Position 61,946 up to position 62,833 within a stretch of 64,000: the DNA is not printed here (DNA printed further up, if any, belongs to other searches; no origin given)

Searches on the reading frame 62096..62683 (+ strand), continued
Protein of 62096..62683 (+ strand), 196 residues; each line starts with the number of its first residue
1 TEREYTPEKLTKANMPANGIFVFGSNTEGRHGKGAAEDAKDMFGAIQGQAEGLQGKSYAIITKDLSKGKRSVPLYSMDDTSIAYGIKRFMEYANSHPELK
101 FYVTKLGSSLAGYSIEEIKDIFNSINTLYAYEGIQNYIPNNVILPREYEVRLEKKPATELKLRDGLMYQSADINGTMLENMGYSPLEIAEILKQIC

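Call 28: search_solved_structures(query=A1, max_evalue=10, show_alignments=5)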
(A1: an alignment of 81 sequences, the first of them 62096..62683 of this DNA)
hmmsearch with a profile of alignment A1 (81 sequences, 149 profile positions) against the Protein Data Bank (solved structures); distinct sequences matched with E-value up to 10: 8.
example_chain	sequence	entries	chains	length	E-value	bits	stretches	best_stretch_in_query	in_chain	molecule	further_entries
8a3k_UNK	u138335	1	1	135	0.18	14.4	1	66-129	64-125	sc-apCC-4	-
2fg1_A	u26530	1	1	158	0.3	13.7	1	68-131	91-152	conserved hypothetical protein BT1257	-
2afc_A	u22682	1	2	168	0.31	13.6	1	68-131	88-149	conserved hypothetical protein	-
9r1m_A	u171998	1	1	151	0.54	12.8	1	66-124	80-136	sc-apCC-4-LMF-1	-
7omu_AAA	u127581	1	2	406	0.92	12.1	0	68-135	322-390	Macro domain-containing protein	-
1f5a_A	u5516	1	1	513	1.5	11.3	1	8-42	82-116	POLY(A) POLYMERASE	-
1q78_A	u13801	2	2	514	1.6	11.3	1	8-42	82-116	Poly(A) polymerase alpha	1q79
3lno_A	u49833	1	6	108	1.8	11.1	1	93-136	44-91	Putative uncharacterized protein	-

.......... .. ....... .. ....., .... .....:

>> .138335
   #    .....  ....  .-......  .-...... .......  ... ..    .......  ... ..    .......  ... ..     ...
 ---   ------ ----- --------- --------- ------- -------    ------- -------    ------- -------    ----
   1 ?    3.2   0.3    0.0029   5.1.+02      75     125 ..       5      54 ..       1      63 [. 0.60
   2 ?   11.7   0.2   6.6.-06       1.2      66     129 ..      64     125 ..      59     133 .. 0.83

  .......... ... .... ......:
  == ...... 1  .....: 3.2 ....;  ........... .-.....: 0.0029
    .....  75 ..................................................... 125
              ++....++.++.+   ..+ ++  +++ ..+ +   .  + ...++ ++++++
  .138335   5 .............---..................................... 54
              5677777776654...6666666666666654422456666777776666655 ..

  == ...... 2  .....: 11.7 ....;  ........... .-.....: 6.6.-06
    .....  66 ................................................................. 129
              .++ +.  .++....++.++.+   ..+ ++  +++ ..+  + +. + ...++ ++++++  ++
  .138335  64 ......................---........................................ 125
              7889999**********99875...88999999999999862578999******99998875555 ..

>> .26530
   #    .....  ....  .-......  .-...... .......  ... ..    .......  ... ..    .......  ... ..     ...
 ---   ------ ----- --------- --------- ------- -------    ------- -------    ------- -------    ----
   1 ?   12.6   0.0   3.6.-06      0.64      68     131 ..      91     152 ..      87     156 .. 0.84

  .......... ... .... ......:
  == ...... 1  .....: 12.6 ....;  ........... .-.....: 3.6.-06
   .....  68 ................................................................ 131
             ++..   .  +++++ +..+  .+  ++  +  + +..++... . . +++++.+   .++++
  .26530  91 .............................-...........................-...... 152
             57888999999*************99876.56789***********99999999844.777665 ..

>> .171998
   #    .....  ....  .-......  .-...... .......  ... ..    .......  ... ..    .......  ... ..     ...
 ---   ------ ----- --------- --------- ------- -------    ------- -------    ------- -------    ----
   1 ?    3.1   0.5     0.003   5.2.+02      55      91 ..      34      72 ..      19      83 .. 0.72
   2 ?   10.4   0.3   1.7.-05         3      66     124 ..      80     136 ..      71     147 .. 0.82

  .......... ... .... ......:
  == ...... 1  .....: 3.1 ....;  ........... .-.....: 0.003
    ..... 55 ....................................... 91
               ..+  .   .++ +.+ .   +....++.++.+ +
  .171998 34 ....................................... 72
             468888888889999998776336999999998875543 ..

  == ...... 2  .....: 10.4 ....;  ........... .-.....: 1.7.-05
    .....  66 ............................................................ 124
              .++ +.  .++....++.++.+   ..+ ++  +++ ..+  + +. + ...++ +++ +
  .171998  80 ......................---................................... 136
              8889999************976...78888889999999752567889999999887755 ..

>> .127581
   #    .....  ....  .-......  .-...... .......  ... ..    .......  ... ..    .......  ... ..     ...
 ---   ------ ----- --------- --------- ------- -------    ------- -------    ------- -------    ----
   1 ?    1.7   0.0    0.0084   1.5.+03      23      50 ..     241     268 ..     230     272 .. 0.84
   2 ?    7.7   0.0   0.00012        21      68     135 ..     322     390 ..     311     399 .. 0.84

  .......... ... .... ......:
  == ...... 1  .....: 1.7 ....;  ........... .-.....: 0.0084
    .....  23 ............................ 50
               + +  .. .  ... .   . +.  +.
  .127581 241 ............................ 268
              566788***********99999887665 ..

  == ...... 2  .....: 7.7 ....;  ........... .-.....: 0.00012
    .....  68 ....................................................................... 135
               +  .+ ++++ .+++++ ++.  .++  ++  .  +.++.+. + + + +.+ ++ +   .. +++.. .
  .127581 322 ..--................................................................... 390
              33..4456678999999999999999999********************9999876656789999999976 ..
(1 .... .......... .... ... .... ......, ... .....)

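Call 29: search_protein_families(library=padloc, alignment_id=A1, max_evalue=10)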
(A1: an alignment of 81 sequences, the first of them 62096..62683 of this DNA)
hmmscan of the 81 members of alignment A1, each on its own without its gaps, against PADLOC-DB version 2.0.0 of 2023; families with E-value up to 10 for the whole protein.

A. member 1, window:62096-62683:+ (196 aa): 0 families

B. families by the number of members that match (of 81 scanned): 5 families
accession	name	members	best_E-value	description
PDLC02990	DarG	5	0.0049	-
PDLC00409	ThsA1|ThsA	2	0.0023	STALD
PDLC04695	PDC-M53A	2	0.016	-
PDLC01607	RT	2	0.022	"CAS-I,CAS-II,CAS-III,CAS-IV,CAS-V,CAS-VI; acquisition_associated"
PDLC00412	ThsA1|ThsA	1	0.024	STALD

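Call 35: fold_search(model_id=the predicted structure, library=pdb)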
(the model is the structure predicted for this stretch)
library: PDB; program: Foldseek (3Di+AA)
matches with E <= 10: 233; with E <= 0.001: 0
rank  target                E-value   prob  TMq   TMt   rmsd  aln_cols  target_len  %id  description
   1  2fg1                  7.6e-03  0.94  0.37  0.44   8.8       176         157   15  Structure of a Protein of Unknown Function from Bacteroides thetaiotaomicron. (released 2006-03-07)
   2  2l8r_MODEL_1_A        1.9e-02  0.99  0.47  0.59   4.3       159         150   14  Solution structure of human protein C6orf130 in complex with ADP-ribose (released 2011-02-23)
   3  4j5q                  2.1e-02  0.98  0.44  0.57   5.6       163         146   14  TARG1 (C6orf130), Terminal ADP-ribose Glycohydrolase 1, apo structure (released 2013-03-27)
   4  7omu_AAA              2.1e-02  0.97  0.41  0.23   6.0       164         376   14  Thermosipho africanus DarTG in complex with ADP-ribose (released 2021-06-23)
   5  4j5s_C                4.4e-02  0.97  0.42  0.56   4.4       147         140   14  TARG1 (C6orf130), Terminal ADP-ribose Glycohydrolase 1 ADP-ribose complex (released 2013-03-27)
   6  5e3b                  5.0e-02  0.60  0.32  0.41   8.1       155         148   14  Structure of macrodomain protein from Streptomyces coelicolor (released 2016-09-28)
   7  6lft                  5.3e-02  0.63  0.34  0.39   8.7       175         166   13  Poa1p S30A mutant in complex with ADP-ribose (released 2020-12-09)
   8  4j5r_B                5.6e-02  0.97  0.39  0.53   4.5       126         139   16  TARG1 (C6orf130), Terminal ADP-ribose Glycohydrolase 1 bound to ADP-HPD (released 2013-03-27)
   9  6lfq                  6.8e-02  0.63  0.36  0.41   8.2       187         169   13  Crystal structure of Poa1p in apo form (released 2020-12-09)
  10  5m3e                  7.2e-02  0.95  0.44  0.55   6.0       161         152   17  Macrodomain of Thermus aquaticus DarG in complex with ADP-ribose (released 2016-12-21)
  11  4j5s_A                7.7e-02  0.97  0.47  0.61   4.1       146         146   14  TARG1 (C6orf130), Terminal ADP-ribose Glycohydrolase 1 ADP-ribose complex (released 2013-03-27)
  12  5m3i_A                8.7e-02  0.80  0.41  0.51   7.0       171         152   15  Macrodomain of Mycobacterium tuberculosis DarG (released 2016-12-21)
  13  6lfr                  8.7e-02  0.54  0.36  0.41   8.8       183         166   14  Poa1p in complex with ADP-ribose (released 2020-12-09)
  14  4gvw                  1.4e-01  0.54  0.35  0.35   6.8       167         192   12  Three-dimensional structure of the de novo designed serine hydrolase 2bfq_3, Northeast Structural Genomics Consortium (N (released 2012-09-12)
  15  6lfu_A                1.4e-01  0.51  0.37  0.43   8.5       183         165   14  Poa1p F152A mutant in complex with ADP-ribose (released 2020-12-09)
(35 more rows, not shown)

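Call 51: get_annotated_region(hit=H2, flank=6000)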
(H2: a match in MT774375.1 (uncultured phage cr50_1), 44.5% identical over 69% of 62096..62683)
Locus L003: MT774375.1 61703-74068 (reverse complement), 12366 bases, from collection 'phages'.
description: Uncultured phage cr50_1, complete genome.
organism: uncultured phage cr50_1 (NCBI taxid 2772059)
taxonomy: Viruses; Duplodnaviria; Heunggongvirae; Uroviricota; Caudoviricetes; Crassvirales; Suoliviridae; Boorivirinae; Cohcovirus; Cohcovirus hiberniae
host: -; source: human feces; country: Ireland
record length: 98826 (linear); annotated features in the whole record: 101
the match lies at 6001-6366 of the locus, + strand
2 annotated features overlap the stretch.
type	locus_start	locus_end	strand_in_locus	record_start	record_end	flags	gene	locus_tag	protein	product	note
CDS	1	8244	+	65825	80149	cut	-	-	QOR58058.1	DNA helicase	gp_05258; VOG0377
CDS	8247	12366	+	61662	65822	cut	-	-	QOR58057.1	hypothetical protein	gp_05257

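Call 52: get_annotated_region(hit=H27, flank=9000)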
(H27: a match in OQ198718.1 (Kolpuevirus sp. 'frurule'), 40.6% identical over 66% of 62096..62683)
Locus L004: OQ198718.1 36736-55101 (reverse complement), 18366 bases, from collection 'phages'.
description: Kolpuevirus sp. 'frurule' isolate Bc03, complete genome.
organism: Kolpuevirus sp. 'frurule' (NCBI taxid 3028514)
taxonomy: Viruses; Duplodnaviria; Heunggongvirae; Uroviricota; Caudoviricetes; Crassvirales; Steigviridae; Asinivirinae; Kolpuevirus
host: Bacteroides cellulosilyticus; source: wastewater; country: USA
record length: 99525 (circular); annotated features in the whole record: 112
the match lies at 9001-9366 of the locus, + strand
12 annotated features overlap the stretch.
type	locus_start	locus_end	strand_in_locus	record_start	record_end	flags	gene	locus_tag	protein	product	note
CDS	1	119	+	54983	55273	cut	-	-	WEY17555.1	hypothetical protein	-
CDS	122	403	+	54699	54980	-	-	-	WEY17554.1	zinc-ribbon protein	-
CDS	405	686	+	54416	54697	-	-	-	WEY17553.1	hypothetical protein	-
CDS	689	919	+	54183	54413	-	-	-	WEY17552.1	toxin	HicA toxin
CDS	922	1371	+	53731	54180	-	-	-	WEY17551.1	flavin-dependent thymidylate synthase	-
CDS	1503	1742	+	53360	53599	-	-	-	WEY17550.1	hypothetical protein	-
CDS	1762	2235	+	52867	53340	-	-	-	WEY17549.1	flavin-dependent thymidylate synthase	-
CDS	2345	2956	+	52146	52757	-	-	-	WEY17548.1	hypothetical protein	gene51_IAS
CDS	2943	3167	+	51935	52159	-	-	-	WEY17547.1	putative transmembrane protein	-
CDS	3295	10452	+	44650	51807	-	-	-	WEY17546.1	putative RNA polymerase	-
CDS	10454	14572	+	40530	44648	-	-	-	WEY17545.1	RNA-polymerase subunit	-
CDS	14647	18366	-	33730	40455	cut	-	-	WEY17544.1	RNA-polymerase subunit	-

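Call 81: search_protein_families(library=pfam, alignment_id=A1, max_evalue=10)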
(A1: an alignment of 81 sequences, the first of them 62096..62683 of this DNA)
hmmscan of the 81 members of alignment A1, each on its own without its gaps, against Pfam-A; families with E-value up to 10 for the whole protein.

A. member 1, window:62096-62683:+ (196 aa): 1 family
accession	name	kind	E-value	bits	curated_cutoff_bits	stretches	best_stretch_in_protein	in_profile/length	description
PF08587.17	UBA_2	-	0.055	13.9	23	1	103-126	6-28/45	Ubiquitin associated domain (UBA)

B. families by the number of members that match (of 81 scanned): 32 families (the first 25 are shown)
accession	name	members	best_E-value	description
PF25176.1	DUF7831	13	0.007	Family of unknown function (DUF7831)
PF05728.18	UPF0227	3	0.0067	Uncharacterised protein family (UPF0227)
PF04110.19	APG12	2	0.04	Ubiquitin-like autophagy protein Apg12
PF13601.12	HTH_34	2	0.22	Winged helix DNA-binding domain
PF22413.2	OGT_N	1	0.00038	Methylated DNA-protein cysteine MeTransferase OGT N-terminal domain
PF06045.17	Rhamnogal_lyase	1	0.0044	Rhamnogalacturonate lyase family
PF05047.22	L51_S25_CI-B8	1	0.0095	Mitochondrial ribosomal protein L51 / S25 / CI-B8 domain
PF08792.16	A2L_zn_ribbon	1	0.04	A2L zinc ribbon domain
PF09633.15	DUF2023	1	0.044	Protein of unknown function (DUF2023)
PF01909.29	NTP_transf_2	1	0.051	Nucleotidyltransferase domain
PF08587.17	UBA_2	1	0.055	Ubiquitin associated domain (UBA)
PF18309.7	PAZ_3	1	0.097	Argonaute PAZ domain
PF24501.1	Ig_TMEM131L_5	1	0.11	TMEM131L fifth Ig-like domain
PF19879.4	DUF6352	1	0.15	Family of unknown function (DUF6352)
PF01661.27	Macro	1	0.15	Macro domain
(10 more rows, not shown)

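Call 88: find_encoding_contigs(protein=P0004, flank=5000, max_places=2)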
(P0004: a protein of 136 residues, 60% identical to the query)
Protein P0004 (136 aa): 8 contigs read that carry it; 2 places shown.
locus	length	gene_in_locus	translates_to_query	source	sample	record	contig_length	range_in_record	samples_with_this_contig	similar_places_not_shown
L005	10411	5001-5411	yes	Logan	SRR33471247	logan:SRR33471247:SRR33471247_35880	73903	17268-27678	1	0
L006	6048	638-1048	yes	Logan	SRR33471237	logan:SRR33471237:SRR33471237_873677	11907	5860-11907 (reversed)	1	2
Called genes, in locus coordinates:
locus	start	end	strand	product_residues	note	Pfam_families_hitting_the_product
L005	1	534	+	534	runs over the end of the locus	PF02867:Ribonuc_red_lgC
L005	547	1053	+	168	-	-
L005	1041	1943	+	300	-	PF00156:Pribosyltran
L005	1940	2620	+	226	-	PF00149:Metallophos, PF12850:Metallophos_2 (weak)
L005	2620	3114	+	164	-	PF02945:Endonuclease_7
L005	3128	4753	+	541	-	PF18127:NAMPT_N (weak), PF04095:NAPRTase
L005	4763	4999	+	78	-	-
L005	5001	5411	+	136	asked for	-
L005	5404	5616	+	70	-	-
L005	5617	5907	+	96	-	-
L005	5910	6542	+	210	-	-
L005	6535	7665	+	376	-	-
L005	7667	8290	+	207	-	-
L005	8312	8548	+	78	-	-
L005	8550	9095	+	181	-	-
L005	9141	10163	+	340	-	PF01807:Zn_ribbon_DnaG, PF13155:Toprim_2 (faint)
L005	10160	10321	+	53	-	-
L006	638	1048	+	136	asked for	-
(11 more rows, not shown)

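Call 89: find_encoding_contigs(protein=P0011, flank=5000, max_places=2)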
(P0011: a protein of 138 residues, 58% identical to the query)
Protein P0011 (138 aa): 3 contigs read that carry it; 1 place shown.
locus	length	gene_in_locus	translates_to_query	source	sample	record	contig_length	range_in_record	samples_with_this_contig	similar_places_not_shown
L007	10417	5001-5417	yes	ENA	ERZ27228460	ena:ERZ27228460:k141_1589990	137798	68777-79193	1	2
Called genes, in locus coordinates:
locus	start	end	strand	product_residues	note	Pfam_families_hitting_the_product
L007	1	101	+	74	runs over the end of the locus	-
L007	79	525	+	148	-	-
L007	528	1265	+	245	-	PF14243:R2K_3, PF18299:R2K_2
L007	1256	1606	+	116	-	-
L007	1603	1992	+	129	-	-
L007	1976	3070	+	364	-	PF04851:ResIII (faint)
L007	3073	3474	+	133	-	PF24240:DUF7448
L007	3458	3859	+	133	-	-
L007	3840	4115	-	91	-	-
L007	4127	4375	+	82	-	-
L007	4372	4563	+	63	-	-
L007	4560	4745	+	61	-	-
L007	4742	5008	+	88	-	-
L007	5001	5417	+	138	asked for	-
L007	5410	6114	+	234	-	PF03167:UDG (weak)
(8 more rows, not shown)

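Call 90: find_encoding_contigs(protein=P0016, flank=5000, max_places=1)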
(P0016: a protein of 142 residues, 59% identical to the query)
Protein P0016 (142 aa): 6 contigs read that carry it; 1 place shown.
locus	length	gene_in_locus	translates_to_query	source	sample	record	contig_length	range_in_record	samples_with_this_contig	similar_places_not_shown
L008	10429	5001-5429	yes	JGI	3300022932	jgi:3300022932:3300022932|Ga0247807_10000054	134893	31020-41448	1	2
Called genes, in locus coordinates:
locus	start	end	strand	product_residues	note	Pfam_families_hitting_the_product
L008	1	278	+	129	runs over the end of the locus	-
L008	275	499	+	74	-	-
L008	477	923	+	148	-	-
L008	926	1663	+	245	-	PF14243:R2K_3, PF18299:R2K_2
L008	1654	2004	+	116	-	-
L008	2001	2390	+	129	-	-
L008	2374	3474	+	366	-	PF00270:DEAD (faint), PF04851:ResIII, PF00271:Helicase_C (weak)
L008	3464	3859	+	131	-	-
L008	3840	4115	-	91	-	-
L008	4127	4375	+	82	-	-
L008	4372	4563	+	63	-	-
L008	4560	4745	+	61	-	-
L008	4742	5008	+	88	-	-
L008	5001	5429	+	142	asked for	-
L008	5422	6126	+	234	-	PF03167:UDG (weak)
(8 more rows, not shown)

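Call 91: find_encoding_contigs(protein=P0055, flank=5000, max_places=1)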
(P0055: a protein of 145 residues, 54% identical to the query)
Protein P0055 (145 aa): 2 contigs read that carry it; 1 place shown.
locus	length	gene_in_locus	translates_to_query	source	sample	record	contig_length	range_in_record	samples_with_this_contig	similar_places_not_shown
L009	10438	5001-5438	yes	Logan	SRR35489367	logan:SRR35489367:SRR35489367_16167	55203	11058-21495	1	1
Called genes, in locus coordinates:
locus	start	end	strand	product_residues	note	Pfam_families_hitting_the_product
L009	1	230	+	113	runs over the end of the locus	-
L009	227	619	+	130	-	PF11750:DUF3307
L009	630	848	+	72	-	-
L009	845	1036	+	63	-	-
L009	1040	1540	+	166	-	PF13328:HD_4, PF01966:HD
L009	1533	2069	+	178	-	PF13671:AAA_33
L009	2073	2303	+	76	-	-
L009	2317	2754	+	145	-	-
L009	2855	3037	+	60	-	-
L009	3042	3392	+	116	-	-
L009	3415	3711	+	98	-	-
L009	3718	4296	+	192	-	-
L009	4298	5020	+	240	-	PF00149:Metallophos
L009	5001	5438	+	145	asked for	-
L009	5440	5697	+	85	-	-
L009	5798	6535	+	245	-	PF01844:HNH (weak)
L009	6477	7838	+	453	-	PF09414:RNA_ligase (faint)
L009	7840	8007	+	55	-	-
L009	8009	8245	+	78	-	-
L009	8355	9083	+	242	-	-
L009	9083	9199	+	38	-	-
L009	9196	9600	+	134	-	-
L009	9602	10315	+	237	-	-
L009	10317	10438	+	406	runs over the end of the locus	PF01743:PolyA_pol, PF12627:PolyA_pol_RNAbd (weak)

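Call 92: find_encoding_contigs(protein=P0088, flank=5000, max_places=1)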
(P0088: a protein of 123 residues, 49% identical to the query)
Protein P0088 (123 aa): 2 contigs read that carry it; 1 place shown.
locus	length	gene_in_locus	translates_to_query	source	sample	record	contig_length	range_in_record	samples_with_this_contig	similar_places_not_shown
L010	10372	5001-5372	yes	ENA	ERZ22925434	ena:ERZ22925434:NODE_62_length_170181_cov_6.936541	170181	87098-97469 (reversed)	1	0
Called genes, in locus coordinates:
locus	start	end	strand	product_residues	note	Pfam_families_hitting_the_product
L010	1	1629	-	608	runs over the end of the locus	-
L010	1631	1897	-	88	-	-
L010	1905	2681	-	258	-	-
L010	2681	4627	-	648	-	-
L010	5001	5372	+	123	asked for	-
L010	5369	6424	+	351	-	-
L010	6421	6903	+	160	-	-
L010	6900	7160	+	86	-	-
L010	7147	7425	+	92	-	-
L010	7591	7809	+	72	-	-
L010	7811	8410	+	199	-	-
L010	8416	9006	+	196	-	PF04542:Sigma70_r2 (weak), PF08281:Sigma70_r4_2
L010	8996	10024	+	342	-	-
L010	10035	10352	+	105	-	-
